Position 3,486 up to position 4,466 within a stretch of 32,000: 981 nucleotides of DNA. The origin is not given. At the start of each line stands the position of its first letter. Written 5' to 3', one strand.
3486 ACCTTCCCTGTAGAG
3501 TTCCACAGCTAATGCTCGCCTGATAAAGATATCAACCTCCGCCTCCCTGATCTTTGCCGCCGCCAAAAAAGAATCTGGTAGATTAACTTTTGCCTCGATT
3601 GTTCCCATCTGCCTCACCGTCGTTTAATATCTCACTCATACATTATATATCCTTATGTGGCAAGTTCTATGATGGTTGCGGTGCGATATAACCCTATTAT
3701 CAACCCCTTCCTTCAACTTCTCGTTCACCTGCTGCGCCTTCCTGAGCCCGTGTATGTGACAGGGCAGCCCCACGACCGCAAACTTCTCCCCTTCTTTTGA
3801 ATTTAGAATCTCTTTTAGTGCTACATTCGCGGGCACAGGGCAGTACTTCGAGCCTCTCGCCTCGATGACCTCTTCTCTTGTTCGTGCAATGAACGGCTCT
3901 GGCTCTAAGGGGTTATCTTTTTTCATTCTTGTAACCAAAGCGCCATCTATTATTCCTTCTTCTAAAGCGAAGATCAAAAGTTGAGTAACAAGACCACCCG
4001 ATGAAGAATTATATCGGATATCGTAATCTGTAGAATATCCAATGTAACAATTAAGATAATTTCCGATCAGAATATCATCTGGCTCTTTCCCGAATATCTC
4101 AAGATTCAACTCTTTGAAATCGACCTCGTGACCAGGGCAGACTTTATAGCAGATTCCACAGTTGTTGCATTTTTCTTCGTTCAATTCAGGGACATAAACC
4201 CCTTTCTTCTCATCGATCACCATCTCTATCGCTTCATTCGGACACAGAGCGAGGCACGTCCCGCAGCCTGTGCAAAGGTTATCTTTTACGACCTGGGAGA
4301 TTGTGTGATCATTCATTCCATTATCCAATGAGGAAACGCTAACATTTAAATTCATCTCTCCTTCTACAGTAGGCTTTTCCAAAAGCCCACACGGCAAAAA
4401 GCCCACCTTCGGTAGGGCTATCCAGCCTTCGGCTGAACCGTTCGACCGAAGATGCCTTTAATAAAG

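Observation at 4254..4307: A 23-nt core at the cassette junctions also lies inside the FrhB-like coding sequence (att-like direct repeats)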

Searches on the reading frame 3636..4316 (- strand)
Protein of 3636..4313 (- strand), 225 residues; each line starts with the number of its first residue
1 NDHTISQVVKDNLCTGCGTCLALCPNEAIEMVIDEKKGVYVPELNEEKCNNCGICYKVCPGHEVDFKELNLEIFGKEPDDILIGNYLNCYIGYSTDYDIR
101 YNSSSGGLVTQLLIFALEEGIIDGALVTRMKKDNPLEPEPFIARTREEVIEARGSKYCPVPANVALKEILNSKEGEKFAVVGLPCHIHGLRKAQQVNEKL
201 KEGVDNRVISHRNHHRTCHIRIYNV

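Call 10: search_protein_families(library=pfam, proteins=[window:3636-4313:-], max_evalue=0.01)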
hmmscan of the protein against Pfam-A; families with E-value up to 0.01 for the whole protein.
window:3636-4313:- (225 aa): 17 families
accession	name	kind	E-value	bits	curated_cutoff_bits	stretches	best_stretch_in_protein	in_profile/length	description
PF04422.18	FrhB_FdhB_N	-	6.6e-27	93.9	22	1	89-167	1-78/78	Coenzyme F420 hydrogenase/dehydrogenase, beta subunit N-term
PF12838.12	Fer4_7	-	1.1e-10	42.2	27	1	14-60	2-49/52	4Fe-4S dicluster domain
PF00037.32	Fer4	-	2.5e-10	40.1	21.1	2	11-30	5-24/24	4Fe-4S binding domain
PF12837.12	Fer4_6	-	8e-10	38.6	25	2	42-60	2-20/24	4Fe-4S binding domain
PF12797.12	Fer4_2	-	2.3e-09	37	24.5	2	41-60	2-21/22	4Fe-4S binding domain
PF13187.11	Fer4_9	-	1.1e-08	35.4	27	1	14-61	2-49/52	4Fe-4S dicluster domain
PF13237.11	Fer4_10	-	1.8e-08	34.6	25.5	2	9-60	4-53/53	4Fe-4S dicluster domain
PF14697.11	Fer4_21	-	5e-08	33.4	35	1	8-60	2-52/59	4Fe-4S dicluster domain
PF25160.1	LdpA_Fe-S-bd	-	6e-07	29.6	27.6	1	8-32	22-46/49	LdpA Fe-S cluster-binding domain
PF12800.12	Fer4_4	-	4.4e-06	27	24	1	47-60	2-15/17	4Fe-4S binding domain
PF13183.11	Fer4_8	-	2.1e-05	25.4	27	0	47-61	3-17/68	4Fe-4S dicluster domain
PF13484.11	Fer4_16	-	7.5e-05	23.9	30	0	14-60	2-64/66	4Fe-4S double cluster binding domain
PF13534.11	Fer4_17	-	8.7e-05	23.4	22.2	0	48-62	1-15/61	4Fe-4S dicluster domain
PF04432.18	FrhB_FdhB_C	-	0.00017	21.9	23.3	1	176-203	2-29/150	Coenzyme F420 hydrogenase/dehydrogenase, beta subunit C terminus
PF13370.11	Fer4_13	-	0.0014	19.7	24.5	0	45-61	2-18/58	4Fe-4S single cluster domain of Ferredoxin I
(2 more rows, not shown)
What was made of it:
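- Checked: On the minus strand the copy at 4285-4307 encodes ............ at the start of an ORF with Pfam Fer4 + FrhB_FdhB_N (E 6.6e-27, call 10).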

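Call 14: find_homologous_proteins(query=window:3690-4316:-, max_evalue=1e-10)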
Query seq(209 aa) (209 aa): 291 proteins with E <= 1e-10 among 413 candidates; the best 120 are listed.
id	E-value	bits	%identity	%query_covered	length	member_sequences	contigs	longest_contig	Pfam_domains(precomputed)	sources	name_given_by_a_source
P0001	3.0e-138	476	100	100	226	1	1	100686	PF14697.12,PF12797.13,PF04422.19,PF12837.13,PF00037.33,PF12838.13,PF25160.2,PF13237.12,PF12800.13,PF13187.12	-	-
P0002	1.4e-116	405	83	98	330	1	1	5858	PF14697.12,PF12797.13,PF04432.19,PF04422.19,PF12837.13,PF00037.33,PF12838.13,PF25160.2,PF13237.12,PF13187.12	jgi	-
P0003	2.2e-115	401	85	96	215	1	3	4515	PF14697.12,PF12797.13,PF04422.19,PF12837.13,PF00037.33,PF12838.13,PF25160.2,PF13237.12,PF12800.13,PF13187.12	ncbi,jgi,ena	-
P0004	7.0e-115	400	84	97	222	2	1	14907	PF14697.12,PF12797.13,PF04422.19,PF12837.13,PF00037.33,PF12838.13,PF25160.2,PF13237.12,PF12800.13,PF13187.12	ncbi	ncbi:MAG: coenzyme F420 hydrogenase/dehydrogenase beta subunit N-terminal domain-containing protein 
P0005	1.5e-113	395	82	98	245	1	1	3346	PF14697.12,PF12797.13,PF04432.19,PF04422.19,PF12837.13,PF00037.33,PF12838.13,PF13237.12,PF12800.13,PF13187.12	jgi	-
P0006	3.6e-113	394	80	98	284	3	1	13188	PF14697.12,PF12797.13,PF04432.19,PF04422.19,PF12837.13,PF00037.33,PF12838.13,PF25160.2,PF13237.12,PF12800.13,PF13187.12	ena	-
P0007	3.9e-113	394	83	97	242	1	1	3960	PF14697.12,PF12797.13,PF04432.19,PF04422.19,PF12837.13,PF00037.33,PF12838.13,PF25160.2,PF13237.12,PF12800.13,PF13187.12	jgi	jgi:coenzyme F420 hydrogenase subunit beta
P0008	5.0e-113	394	82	98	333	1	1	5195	PF14697.12,PF12797.13,PF04432.19,PF04422.19,PF12837.13,PF00037.33,PF12838.13,PF13237.12,PF13187.12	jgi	-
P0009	9.9e-112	390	80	98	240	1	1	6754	PF14697.12,PF12797.13,PF04432.19,PF04422.19,PF12837.13,PF00037.33,PF12838.13,PF25160.2,PF13237.12,PF13187.12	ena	-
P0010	1.6e-111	389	80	98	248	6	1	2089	PF14697.12,PF04432.19,PF12837.13,PF13484.12,PF12838.13,PF12800.13,PF12797.13,PF04422.19,PF00037.33,PF25160.2,PF13237.12,PF13187.12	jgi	jgi:coenzyme F420 hydrogenase subunit beta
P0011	2.4e-111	388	79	98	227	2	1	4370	PF14697.12,PF04432.19,PF12837.13,PF12838.13,PF12800.13,PF12797.13,PF04422.19,PF00037.33,PF25160.2,PF13237.12,PF13183.12,PF13187.12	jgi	jgi:coenzyme F420 hydrogenase subunit beta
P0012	2.6e-111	388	81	98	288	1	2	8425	PF14697.12,PF12797.13,PF04432.19,PF04422.19,PF12837.13,PF00037.33,PF12838.13,PF13237.12,PF13187.12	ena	-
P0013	8.6e-111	386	81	98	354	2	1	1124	PF14697.12,PF12797.13,PF04432.19,PF04422.19,PF12837.13,PF00037.33,PF12838.13,PF13237.12,PF13187.12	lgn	-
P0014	7.2e-110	383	80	98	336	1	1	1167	PF14697.12,PF12797.13,PF04432.19,PF04422.19,PF12837.13,PF00037.33,PF12838.13,PF25160.2,PF13237.12,PF13187.12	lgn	-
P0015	6.0e-102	358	83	88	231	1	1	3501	PF14697.12,PF12797.13,PF04422.19,PF12837.13,PF00037.33,PF12838.13,PF25160.2,PF13237.12,PF12800.13,PF11848.14,PF13187.12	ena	-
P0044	5.4e-81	289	60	98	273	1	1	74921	PF14697.12,PF04432.19,PF12837.13,PF13484.12,PF12838.13,PF13459.12,PF12800.13,PF12797.13,PF04422.19,PF00037.33,PF25160.2,PF13237.12,PF13183.12,PF13187.12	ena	-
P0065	9.8e-73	262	59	91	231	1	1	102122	PF14697.12,PF04432.19,PF04422.19,PF12837.13,PF00037.33,PF13484.12,PF12838.13,PF25160.2,PF13237.12,PF12800.13,PF13187.12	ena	-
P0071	7.8e-72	259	87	64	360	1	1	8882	PF04432.19,PF04422.19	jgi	jgi:coenzyme F420 hydrogenase subunit beta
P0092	1.1e-66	242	87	57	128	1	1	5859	PF14697.12,PF12797.13,PF12837.13,PF00037.33,PF13484.12,PF12838.13,PF13534.12,PF25160.2,PF13237.12,PF12800.13,PF13187.12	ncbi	ncbi:MAG: 4Fe-4S binding protein [Candidatus Syntropharchaeales archaeon]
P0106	2.3e-61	225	74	66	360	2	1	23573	PF04432.19,PF04422.19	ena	-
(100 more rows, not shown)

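Call 17: find_encoding_contigs(protein=P0004, flank=10000, max_places=3)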
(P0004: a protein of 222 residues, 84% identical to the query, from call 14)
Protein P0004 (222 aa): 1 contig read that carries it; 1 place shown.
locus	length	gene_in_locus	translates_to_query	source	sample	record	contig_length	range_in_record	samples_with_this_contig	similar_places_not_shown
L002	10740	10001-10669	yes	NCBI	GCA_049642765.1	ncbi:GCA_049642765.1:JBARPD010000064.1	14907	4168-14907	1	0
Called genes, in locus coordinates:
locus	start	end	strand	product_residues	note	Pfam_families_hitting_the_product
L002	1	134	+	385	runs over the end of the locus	PF13237:Fer4_10 (weak), PF12838:Fer4_7 (weak), PF13183:Fer4_8, PF13187:Fer4_9, PF13534:Fer4_17, PF02754:CCG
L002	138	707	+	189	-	PF00857:Isochorismatase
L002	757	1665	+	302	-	PF00892:EamA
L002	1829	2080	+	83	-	PF05402:PqqD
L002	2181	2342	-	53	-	-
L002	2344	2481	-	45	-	-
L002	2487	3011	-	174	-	PF00733:Asn_synthase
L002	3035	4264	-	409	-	-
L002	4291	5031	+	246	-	PF07760:DUF1616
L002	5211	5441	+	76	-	-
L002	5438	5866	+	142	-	PF10130:PIN_2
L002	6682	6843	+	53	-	PF03720:UDPG_MGDP_dh_C (weak)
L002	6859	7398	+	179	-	PF01943:Polysacc_synt, PF13440:Polysacc_synt_3 (weak)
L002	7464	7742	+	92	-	-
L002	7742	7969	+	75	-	PF07927:HicA_toxin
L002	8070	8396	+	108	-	PF05635:23S_rRNA_IVP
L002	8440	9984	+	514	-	PF01943:Polysacc_synt, PF13440:Polysacc_synt_3, PF01554:MatE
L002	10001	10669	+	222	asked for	PF12797:Fer4_2 (faint), PF13237:Fer4_10, PF14697:Fer4_21 (weak), PF25160:LdpA_Fe-S-bd (faint), PF00037:Fer4 (weak), PF12838:Fer4_7, PF13187:Fer4_9, PF04422:FrhB_FdhB_N, +2 more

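Call 18: find_encoding_contigs(protein=P0002, flank=10000, max_places=3)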
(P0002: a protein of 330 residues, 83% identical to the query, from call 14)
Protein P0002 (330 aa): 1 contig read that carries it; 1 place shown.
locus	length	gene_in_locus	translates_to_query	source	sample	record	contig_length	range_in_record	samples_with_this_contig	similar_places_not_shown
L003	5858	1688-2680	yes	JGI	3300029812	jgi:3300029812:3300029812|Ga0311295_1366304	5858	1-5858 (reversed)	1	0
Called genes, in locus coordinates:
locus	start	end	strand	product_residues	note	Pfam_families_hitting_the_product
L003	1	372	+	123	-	?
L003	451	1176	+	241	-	PF01943:Polysacc_synt (weak), PF03023:MurJ (weak), PF13440:Polysacc_synt_3 (weak)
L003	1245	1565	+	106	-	PF01909:NTP_transf_2, PF18765:Polbeta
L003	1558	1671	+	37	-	-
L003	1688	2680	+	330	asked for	PF00037:Fer4 (weak), PF12797:Fer4_2 (faint), PF13237:Fer4_10 (weak), PF14697:Fer4_21, PF12838:Fer4_7, PF13187:Fer4_9, PF04422:FrhB_FdhB_N, PF04432:FrhB_FdhB_C, +2 more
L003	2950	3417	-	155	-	PF04230:PS_pyruv_trans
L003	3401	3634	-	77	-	-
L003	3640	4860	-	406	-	PF02350:Epimerase_2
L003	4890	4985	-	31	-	-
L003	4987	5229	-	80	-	PF10049:DUF2283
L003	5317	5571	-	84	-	-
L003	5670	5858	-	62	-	?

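Call 32: find_encoding_contigs(protein=P0015, flank=10000, max_places=3)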
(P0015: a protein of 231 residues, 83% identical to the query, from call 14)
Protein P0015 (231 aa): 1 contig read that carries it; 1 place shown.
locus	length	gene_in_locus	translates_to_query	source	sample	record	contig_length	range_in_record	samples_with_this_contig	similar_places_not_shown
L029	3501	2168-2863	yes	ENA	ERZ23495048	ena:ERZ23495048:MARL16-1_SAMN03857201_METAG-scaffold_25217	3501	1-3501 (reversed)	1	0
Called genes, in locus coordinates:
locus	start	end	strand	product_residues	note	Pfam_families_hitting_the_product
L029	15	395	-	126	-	-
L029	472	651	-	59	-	-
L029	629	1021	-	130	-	PF09971:DUF2206 (weak)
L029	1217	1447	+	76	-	-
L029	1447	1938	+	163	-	PF01850:PIN (weak)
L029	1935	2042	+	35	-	-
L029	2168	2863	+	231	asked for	PF13237:Fer4_10 (weak), PF14697:Fer4_21 (weak), PF00037:Fer4 (weak), PF12838:Fer4_7, PF13187:Fer4_9, PF00037:Fer4 (weak), PF04422:FrhB_FdhB_N, PF11848:DUF3368, +4 more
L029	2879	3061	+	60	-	PF01943:Polysacc_synt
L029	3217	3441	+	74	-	PF24434:DUF7557 (weak), PF02697:VAPB_antitox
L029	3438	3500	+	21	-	?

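Call 33: find_encoding_contigs(protein=P0092, flank=10000, max_places=3)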
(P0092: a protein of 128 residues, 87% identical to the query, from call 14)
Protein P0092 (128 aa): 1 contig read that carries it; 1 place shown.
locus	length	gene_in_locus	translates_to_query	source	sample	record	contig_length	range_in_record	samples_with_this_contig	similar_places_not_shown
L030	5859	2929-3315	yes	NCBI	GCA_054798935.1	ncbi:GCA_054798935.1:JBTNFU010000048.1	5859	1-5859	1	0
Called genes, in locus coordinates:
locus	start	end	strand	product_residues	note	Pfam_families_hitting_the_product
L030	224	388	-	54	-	-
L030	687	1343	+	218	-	PF01943:Polysacc_synt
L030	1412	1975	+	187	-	-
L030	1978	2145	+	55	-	PF04432:FrhB_FdhB_C (weak)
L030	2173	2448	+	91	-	PF03683:UPF0175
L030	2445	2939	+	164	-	PF11848:DUF3368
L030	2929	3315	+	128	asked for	PF25160:LdpA_Fe-S-bd (weak), PF13237:Fer4_10 (weak), PF00037:Fer4 (weak), PF14697:Fer4_21, PF12838:Fer4_7, PF13187:Fer4_9, PF00037:Fer4 (weak), PF12797:Fer4_2 (weak), +4 more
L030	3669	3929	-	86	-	PF05016:ParE_toxin, PF15781:ParE-like_toxin (faint)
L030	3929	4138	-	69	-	-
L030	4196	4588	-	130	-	-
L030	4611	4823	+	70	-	-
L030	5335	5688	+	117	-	PF04422:FrhB_FdhB_N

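Call 34: find_encoding_contigs(protein=P0003, flank=10000, max_places=3)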
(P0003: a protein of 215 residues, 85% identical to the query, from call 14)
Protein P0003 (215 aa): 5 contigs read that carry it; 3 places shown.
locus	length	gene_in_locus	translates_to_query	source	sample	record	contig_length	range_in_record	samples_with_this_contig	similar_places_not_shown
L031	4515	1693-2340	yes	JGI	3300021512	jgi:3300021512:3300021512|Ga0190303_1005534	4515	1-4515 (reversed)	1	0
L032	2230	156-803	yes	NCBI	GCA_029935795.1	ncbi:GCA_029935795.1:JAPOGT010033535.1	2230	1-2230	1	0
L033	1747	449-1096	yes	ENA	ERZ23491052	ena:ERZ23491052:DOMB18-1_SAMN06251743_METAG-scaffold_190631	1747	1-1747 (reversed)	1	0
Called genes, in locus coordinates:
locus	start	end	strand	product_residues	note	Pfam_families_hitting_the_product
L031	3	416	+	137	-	?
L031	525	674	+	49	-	-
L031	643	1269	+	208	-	PF16289:PIN_12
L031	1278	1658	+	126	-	-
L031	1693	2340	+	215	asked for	PF25160:LdpA_Fe-S-bd (faint), PF00037:Fer4 (weak), PF12797:Fer4_2 (faint), PF13237:Fer4_10 (weak), PF14697:Fer4_21 (weak), PF12838:Fer4_7, PF13187:Fer4_9, PF04422:FrhB_FdhB_N, +2 more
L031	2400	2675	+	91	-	PF03683:UPF0175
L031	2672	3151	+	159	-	PF11848:DUF3368, PF20698:PIN-TPR-GreABC (faint)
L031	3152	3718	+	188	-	PF14697:Fer4_21 (faint), PF13237:Fer4_10 (faint), PF00037:Fer4 (faint), PF12838:Fer4_7, PF13187:Fer4_9 (weak), PF04422:FrhB_FdhB_N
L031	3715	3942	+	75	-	-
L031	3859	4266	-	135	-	-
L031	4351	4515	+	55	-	?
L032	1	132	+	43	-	?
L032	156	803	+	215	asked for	PF25160:LdpA_Fe-S-bd (faint), PF00037:Fer4 (weak), PF12797:Fer4_2 (faint), PF13237:Fer4_10 (weak), PF14697:Fer4_21 (weak), PF12838:Fer4_7, PF13187:Fer4_9, PF04422:FrhB_FdhB_N, +2 more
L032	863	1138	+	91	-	PF03683:UPF0175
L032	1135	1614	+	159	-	PF11848:DUF3368, PF20698:PIN-TPR-GreABC (faint)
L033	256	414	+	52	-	-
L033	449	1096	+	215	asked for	PF25160:LdpA_Fe-S-bd (faint), PF00037:Fer4 (weak), PF12797:Fer4_2 (faint), PF13237:Fer4_10 (weak), PF14697:Fer4_21 (weak), PF12838:Fer4_7, PF13187:Fer4_9, PF04422:FrhB_FdhB_N, +2 more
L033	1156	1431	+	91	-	PF03683:UPF0175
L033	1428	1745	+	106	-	?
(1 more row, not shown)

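Call 38: find_encoding_contigs(protein=P0071, flank=6000, max_places=2)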
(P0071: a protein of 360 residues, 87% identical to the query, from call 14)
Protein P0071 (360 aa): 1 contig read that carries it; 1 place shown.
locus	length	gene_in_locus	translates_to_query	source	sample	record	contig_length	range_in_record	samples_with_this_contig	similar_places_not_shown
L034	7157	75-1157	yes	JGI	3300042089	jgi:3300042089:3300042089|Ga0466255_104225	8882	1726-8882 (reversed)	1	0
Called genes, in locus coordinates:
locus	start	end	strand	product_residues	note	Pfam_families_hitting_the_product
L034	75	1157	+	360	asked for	PF04422:FrhB_FdhB_N, PF04432:FrhB_FdhB_C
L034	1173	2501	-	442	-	PF04230:PS_pyruv_trans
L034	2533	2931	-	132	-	PF09971:DUF2206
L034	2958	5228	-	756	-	PF09971:DUF2206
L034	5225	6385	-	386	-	PF20706:GT4-conflict (weak), PF00534:Glycos_transf_1, PF13692:Glyco_trans_1_4, PF13524:Glyco_trans_1_2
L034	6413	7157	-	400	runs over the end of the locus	PF13353:Fer4_12 (faint), PF04055:Radical_SAM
